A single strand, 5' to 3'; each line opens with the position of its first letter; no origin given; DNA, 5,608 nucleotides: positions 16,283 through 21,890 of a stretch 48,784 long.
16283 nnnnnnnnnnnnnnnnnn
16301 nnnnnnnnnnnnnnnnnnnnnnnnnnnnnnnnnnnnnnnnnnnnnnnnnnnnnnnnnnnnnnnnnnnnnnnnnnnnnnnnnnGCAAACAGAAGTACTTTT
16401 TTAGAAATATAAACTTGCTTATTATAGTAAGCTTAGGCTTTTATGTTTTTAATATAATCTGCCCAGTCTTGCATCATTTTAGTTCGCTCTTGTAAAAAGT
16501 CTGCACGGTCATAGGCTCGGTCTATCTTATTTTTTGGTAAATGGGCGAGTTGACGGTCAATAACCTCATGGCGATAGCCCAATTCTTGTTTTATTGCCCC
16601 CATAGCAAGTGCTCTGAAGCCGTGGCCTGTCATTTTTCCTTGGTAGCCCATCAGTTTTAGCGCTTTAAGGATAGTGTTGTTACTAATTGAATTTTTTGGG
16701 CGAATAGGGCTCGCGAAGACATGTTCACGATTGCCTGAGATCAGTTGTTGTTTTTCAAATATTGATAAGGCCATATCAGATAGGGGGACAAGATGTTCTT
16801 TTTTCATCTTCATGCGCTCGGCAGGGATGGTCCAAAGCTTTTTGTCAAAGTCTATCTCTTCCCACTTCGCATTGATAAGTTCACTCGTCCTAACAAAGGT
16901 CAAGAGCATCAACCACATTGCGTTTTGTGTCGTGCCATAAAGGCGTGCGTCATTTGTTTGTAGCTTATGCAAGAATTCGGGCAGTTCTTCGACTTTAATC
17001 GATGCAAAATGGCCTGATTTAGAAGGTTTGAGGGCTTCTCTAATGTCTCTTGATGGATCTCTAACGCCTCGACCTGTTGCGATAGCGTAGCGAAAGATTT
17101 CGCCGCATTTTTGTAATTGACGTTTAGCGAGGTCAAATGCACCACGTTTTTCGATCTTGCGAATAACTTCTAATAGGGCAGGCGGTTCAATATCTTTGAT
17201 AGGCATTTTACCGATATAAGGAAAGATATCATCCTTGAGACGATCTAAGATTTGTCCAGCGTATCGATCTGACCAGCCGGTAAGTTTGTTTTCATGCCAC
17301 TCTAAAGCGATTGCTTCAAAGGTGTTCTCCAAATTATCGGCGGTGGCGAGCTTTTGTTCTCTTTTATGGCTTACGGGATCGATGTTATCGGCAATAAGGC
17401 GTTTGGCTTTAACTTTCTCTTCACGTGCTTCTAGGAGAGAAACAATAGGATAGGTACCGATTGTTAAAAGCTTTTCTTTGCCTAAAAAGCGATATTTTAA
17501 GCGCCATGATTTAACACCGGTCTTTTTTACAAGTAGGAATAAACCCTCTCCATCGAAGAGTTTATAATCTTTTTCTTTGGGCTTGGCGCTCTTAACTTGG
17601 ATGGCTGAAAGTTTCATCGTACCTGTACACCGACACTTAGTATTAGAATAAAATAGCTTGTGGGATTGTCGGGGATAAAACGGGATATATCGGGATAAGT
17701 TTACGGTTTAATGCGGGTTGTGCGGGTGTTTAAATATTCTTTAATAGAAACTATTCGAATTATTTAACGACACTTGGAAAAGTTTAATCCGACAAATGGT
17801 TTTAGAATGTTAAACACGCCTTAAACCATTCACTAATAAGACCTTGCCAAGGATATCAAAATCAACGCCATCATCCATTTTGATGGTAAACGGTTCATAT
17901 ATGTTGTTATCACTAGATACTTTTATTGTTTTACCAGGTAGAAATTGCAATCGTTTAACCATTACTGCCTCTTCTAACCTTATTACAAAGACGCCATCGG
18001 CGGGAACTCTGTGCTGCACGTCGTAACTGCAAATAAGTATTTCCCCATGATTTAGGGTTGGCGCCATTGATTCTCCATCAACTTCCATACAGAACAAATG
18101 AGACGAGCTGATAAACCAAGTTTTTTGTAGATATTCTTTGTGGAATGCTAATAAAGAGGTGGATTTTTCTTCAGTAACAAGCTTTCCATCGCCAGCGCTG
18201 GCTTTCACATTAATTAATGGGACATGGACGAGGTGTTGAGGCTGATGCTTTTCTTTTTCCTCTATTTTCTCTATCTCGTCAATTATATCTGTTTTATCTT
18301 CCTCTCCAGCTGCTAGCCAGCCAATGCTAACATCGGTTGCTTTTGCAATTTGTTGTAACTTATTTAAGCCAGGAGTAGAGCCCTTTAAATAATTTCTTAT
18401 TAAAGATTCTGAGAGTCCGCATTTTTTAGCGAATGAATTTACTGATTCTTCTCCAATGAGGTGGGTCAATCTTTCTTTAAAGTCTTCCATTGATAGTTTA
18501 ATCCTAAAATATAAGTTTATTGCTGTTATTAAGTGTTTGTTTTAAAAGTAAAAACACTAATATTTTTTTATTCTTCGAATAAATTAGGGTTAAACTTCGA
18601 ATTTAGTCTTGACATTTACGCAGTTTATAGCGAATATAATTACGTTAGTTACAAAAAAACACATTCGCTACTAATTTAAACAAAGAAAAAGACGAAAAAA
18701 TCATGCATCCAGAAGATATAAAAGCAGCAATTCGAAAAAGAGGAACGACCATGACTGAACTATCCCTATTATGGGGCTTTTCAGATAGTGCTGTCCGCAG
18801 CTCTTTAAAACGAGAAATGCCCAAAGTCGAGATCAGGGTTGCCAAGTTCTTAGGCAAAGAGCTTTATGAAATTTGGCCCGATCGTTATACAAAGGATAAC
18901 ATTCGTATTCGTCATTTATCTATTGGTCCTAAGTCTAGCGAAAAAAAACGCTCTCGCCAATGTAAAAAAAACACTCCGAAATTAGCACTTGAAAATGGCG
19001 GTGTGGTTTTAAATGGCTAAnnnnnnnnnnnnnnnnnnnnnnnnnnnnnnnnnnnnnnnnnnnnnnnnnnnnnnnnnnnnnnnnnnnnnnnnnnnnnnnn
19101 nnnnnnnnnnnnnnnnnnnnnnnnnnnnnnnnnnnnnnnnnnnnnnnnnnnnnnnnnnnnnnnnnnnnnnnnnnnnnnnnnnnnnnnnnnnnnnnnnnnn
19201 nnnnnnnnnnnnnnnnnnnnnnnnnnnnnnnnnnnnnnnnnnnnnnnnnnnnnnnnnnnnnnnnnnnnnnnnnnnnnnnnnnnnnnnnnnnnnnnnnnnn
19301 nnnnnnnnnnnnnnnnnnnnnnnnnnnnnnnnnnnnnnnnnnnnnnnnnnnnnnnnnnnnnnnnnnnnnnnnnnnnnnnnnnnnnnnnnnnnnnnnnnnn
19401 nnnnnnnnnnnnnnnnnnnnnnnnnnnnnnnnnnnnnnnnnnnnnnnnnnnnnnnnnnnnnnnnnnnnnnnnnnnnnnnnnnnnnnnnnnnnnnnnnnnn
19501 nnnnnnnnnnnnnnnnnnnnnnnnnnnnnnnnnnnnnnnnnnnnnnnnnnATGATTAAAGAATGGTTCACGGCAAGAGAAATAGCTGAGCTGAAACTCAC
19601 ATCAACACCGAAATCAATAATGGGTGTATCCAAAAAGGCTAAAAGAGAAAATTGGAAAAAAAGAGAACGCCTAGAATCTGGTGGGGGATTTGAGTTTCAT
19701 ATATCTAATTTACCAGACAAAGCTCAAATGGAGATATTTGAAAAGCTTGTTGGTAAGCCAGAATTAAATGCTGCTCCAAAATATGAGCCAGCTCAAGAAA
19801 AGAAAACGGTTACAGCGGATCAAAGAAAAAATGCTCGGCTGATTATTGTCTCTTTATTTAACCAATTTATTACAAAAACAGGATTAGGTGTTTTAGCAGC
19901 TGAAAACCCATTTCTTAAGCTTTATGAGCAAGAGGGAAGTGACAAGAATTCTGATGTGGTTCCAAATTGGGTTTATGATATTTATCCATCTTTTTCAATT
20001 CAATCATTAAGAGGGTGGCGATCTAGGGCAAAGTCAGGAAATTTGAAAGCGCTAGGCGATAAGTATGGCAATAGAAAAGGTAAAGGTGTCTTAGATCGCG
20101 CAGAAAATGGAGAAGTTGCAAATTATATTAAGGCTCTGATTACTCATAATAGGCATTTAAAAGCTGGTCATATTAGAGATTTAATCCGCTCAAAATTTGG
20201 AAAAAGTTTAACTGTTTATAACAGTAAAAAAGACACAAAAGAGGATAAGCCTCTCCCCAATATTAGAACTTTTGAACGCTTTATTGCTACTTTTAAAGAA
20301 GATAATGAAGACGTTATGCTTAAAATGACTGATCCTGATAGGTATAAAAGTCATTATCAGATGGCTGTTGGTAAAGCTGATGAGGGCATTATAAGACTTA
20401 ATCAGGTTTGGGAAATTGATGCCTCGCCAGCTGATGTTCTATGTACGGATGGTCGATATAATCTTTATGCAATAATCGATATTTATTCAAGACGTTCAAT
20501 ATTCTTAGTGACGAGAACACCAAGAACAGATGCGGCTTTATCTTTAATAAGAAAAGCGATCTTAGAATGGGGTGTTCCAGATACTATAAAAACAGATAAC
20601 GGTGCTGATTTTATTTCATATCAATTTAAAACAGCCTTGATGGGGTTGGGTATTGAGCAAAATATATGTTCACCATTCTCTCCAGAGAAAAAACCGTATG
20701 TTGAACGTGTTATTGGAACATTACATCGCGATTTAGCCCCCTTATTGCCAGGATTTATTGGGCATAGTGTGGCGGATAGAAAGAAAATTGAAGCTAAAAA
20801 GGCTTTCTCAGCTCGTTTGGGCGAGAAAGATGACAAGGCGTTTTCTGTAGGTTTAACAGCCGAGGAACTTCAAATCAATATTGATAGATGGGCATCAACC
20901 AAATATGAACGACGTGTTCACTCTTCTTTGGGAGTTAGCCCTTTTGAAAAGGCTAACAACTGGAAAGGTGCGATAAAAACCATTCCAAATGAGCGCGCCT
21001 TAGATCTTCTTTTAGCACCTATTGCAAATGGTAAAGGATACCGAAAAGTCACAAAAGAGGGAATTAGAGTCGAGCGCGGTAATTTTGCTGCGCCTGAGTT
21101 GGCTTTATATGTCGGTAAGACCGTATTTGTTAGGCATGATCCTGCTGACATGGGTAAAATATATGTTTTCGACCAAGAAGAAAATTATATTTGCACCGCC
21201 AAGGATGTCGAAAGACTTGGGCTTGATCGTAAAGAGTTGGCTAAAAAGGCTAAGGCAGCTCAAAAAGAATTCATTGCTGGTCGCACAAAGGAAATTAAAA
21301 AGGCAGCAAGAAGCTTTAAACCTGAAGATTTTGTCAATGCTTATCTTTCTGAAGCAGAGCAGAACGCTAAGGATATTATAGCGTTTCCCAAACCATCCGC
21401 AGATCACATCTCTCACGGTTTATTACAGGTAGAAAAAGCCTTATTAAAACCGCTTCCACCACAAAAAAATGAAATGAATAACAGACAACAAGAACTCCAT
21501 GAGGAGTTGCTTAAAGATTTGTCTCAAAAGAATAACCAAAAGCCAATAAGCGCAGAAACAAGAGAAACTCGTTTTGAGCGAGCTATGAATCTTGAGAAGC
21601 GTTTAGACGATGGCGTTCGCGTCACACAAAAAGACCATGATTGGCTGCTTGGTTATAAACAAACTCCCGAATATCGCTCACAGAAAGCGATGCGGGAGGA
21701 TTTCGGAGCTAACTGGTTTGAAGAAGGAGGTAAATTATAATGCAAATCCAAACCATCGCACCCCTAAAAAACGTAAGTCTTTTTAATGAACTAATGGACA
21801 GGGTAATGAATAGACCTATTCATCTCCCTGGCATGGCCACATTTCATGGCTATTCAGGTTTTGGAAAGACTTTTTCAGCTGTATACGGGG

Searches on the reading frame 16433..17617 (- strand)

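Call 37: search_protein_families(library=pfam, proteins=[window:16433-17617:-], max_evalue=0.001)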
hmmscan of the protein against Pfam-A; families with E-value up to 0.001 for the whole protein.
window:16433-17617:- (394 aa): 4 families
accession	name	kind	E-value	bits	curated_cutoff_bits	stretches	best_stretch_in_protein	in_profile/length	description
PF22022.2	Phage_int_M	-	9.3e-34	116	27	1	100-195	1-96/96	Phage integrase central domain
PF13356.12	Arm-DNA-bind_3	-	1.9e-24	86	27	1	3-88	1-83/83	Arm DNA-binding domain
PF00589.27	Phage_integrase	-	4.4e-18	66.1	27.1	1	208-371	4-167/172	Phage integrase family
PF14659.12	Phage_int_SAM_3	-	8.3e-06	26.4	22.6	1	99-151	1-53/58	Phage integrase, N-terminal SAM-like domain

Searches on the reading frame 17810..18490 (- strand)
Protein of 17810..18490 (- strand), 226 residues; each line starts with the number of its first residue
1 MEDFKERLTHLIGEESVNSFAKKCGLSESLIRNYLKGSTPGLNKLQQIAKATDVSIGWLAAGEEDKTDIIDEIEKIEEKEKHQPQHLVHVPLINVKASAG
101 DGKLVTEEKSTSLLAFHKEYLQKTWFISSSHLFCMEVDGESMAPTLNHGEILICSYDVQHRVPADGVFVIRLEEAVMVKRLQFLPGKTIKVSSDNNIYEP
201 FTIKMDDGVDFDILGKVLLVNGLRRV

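Call 37: search_protein_families(library=pfam, proteins=[window:17810-18490:-], max_evalue=0.001)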
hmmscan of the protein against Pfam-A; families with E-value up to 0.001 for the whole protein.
window:17810-18490:- (226 aa): 4 families
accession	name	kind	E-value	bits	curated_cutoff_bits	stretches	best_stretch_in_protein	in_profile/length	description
PF00717.28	Peptidase_S24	-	8.4e-18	64.6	23.3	1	91-217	1-115/116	Peptidase S24-like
PF01381.28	HTH_3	-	2.5e-07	31.1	23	1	19-59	14-55/55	Helix-turn-helix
PF07022.19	Phage_CI_repr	-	6.8e-05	23.6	22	1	6-66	4-64/65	Bacteriophage CI repressor helix-turn-helix domain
PF10502.14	Peptidase_S26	-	8.8e-05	23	22.9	1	126-197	17-92/168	Signal peptidase, peptidase S26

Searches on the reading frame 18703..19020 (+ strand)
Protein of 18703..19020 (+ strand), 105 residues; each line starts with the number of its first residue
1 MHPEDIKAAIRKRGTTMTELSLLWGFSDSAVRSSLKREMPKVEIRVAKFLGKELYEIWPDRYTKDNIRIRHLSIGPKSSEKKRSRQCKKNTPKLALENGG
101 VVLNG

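Call 37: search_protein_families(library=pfam, proteins=[window:18703-19020:+], max_evalue=0.001)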
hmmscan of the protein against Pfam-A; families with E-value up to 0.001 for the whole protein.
window:18703-19020:+ (105 aa): 1 family
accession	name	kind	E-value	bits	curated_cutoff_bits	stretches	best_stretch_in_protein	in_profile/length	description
PF13693.12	HTH_35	-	1.4e-23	83.1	25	1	1-70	2-71/75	Winged helix-turn-helix DNA-binding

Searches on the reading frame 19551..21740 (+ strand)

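Call 37: search_protein_families(library=pfam, proteins=[window:19551-21740:+], max_evalue=0.001)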
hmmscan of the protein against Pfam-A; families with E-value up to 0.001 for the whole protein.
window:19551-21740:+ (729 aa): 3 families
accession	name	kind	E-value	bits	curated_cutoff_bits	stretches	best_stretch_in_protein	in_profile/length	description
PF09299.17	Mu-transpos_C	-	1.8e-17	63.5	21.7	1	486-549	2-61/61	Mu transposase, C-terminal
PF00665.32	rve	-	2.6e-12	47.3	32.6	1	284-378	5-102/102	Integrase core domain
PF02316.22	HTH_Tnp_Mu_1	-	1.5e-09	38.7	23.3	1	19-97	9-86/134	Mu DNA-binding domain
